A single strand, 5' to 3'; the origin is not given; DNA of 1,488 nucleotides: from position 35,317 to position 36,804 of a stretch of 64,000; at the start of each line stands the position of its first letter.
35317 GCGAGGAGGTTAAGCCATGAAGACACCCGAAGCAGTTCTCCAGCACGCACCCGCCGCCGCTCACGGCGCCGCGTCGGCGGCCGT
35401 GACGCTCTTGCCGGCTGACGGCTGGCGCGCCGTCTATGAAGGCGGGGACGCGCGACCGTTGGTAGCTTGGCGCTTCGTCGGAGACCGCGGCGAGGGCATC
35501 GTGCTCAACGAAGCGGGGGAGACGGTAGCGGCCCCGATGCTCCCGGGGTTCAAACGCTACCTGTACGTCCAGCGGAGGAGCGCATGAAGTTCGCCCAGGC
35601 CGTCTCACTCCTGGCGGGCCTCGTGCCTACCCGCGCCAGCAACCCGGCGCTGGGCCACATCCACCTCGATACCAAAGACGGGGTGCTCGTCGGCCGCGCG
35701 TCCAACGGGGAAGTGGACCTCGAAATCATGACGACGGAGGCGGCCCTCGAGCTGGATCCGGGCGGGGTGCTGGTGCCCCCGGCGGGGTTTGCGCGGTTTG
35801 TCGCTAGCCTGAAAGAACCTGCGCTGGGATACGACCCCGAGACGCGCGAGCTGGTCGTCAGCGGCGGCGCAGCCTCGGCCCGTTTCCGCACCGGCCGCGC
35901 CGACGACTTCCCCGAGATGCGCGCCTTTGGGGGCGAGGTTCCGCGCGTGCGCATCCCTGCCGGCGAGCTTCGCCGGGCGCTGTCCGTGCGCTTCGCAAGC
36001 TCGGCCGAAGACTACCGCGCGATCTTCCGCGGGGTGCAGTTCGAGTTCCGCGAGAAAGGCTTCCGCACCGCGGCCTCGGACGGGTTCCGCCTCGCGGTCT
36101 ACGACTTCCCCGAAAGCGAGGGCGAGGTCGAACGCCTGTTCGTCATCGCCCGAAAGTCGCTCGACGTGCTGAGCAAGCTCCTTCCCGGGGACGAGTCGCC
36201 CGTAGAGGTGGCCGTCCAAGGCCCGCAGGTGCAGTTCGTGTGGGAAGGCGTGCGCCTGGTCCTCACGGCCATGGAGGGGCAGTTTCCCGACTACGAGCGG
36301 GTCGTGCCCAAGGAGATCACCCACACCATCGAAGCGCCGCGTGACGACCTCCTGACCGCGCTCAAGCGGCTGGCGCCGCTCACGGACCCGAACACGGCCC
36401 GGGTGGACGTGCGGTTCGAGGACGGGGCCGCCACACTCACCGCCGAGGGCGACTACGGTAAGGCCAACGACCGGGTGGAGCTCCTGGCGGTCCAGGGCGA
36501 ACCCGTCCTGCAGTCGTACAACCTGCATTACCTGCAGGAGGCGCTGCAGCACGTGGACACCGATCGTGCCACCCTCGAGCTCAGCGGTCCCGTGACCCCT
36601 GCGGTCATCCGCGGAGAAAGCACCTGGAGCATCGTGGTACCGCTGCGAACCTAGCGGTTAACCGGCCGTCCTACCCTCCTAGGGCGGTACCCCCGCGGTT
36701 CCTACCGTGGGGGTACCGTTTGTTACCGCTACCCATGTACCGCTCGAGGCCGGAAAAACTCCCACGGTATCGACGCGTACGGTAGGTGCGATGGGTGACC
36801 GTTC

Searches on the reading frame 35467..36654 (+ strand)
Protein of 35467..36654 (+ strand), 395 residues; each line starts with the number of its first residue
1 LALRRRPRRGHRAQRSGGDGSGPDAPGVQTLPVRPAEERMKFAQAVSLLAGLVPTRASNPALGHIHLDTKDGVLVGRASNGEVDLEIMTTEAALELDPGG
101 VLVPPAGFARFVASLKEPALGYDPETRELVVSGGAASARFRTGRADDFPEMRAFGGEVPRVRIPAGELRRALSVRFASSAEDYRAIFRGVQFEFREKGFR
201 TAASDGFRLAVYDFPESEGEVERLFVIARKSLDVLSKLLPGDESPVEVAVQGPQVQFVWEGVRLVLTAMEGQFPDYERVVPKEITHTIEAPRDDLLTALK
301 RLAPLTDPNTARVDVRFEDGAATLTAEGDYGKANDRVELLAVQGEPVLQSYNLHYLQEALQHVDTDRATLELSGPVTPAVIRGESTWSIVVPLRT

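Call 58: search_protein_families(library=phrogs, proteins=[window:35467-36654:+], max_evalue=0.001)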
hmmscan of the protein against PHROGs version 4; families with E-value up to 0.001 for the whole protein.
window:35467-36654:+ (395 aa): 2 families
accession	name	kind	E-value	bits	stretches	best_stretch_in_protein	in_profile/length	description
phrog_947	-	DNA, RNA and nucleotide metabolism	3.8e-52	178.5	1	40-394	10-364/368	DNA polymerase processivity factor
phrog_3007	-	DNA, RNA and nucleotide metabolism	3.6e-06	27.9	1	177-318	17-159/190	RusA-like Holliday junction resolvase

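Call 100: search_dna_similar(query=window:35467-36654:+, collection=phages, mode=protein, max_rows=30, max_evalue=0.001)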
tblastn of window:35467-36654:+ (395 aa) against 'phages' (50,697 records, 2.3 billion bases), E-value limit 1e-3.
Records with a match: 81; places in all: 81; records where one place covers at least 80% of the query: 66.
Best place of each record, by identity: <60% 81.
By first word of the organism name: Mycobacterium 18; Bacteriophage 16; Nodularia 9; Rhizobium 6; Thermus 3; Listeria 3; Paracoccus 3; Acinetobacter 2; Aurantimonas 2; Sinorhizobium 2; and 11 more.
By host as written in the record: - 21; Nodularia spumigena KAC65 4; Nodularia spumigena kac68 3; Listeria monocytogenes 3; Thermus thermophilus HB27 2; Mycobacterium tuberculosis mc2 7000 2; Rhizobium radiobacter P007 2; Aurantimonas sp. C5-1 2; and 35 more.
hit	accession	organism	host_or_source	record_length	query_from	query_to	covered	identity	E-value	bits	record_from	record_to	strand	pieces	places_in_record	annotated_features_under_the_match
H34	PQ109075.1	Thermus phage Lalka8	Thermus thermophilus HB8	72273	39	395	90%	37.4%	2e-44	171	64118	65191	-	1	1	DNA polymerase processivity factor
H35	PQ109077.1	Thermus phage Lalka27b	Thermus thermophilus HB27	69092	39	395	90%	37.2%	8e-45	171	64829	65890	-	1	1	DNA polymerase processivity factor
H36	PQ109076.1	Thermus phage Lalka27a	Thermus thermophilus HB27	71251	39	395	90%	37.2%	8e-45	171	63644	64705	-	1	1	DNA polymerase processivity factor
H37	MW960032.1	Rhizobium phage RHph_X2_25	Sinorhizobium americanum X2_25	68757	39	394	90%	27.5%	1e-15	85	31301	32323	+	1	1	DNA polymerase III beta subunit protein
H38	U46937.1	Mycobacterium phage DS6A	Mycobacterium tuberculosis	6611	39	381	87%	28.5%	1e-10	69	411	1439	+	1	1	record has no annotation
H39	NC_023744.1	Mycobacterium phage DS6A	Mycobacterium tuberculosis mc2 7000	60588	39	381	87%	28.5%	1e-10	69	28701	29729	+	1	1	34: DNA polymerase processivity factor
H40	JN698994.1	Mycobacterium phage DS6A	Mycobacterium tuberculosis mc2 7000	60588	39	381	87%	28.5%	1e-10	69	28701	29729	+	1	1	34: DNA polymerase III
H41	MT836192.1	Bacteriophage sp.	human fecal samples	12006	32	394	92%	26.6%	1e-26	117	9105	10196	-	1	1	record has no annotation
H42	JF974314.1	Rhizobium phage RR1-A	Rhizobium radiobacter P007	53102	52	394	87%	27.0%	3e-16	87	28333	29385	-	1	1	DNA polymerase III subunit beta | hypothetical protein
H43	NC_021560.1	Rhizobium phage RR1-A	Rhizobium radiobacter P007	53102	52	394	87%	27.0%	3e-16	87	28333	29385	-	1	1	DNA polymerase processivity factor | hypothetical protein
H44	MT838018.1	Bacteriophage sp.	human fecal samples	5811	38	394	90%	25.5%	8e-22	103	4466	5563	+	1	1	record has no annotation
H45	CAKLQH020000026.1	Acinetobacter phage MD-2021a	not known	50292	39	394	90%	25.4%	1e-14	82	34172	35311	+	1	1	dnaN: DNA polymerase III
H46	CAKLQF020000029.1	Acinetobacter phage MD-2021a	not known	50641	39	394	90%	25.4%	1e-14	82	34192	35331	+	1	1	dnaN: DNA polymerase III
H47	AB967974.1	Aurantimonas phage AmM-1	Aurantimonas sp. C5-1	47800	39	394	90%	25.0%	2e-14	81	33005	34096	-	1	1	DNA polymerase III beta subunit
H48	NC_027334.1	Aurantimonas phage AmM-1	Aurantimonas sp. C5-1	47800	39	394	90%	25.0%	2e-14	81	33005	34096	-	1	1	DNA polymerase processivity factor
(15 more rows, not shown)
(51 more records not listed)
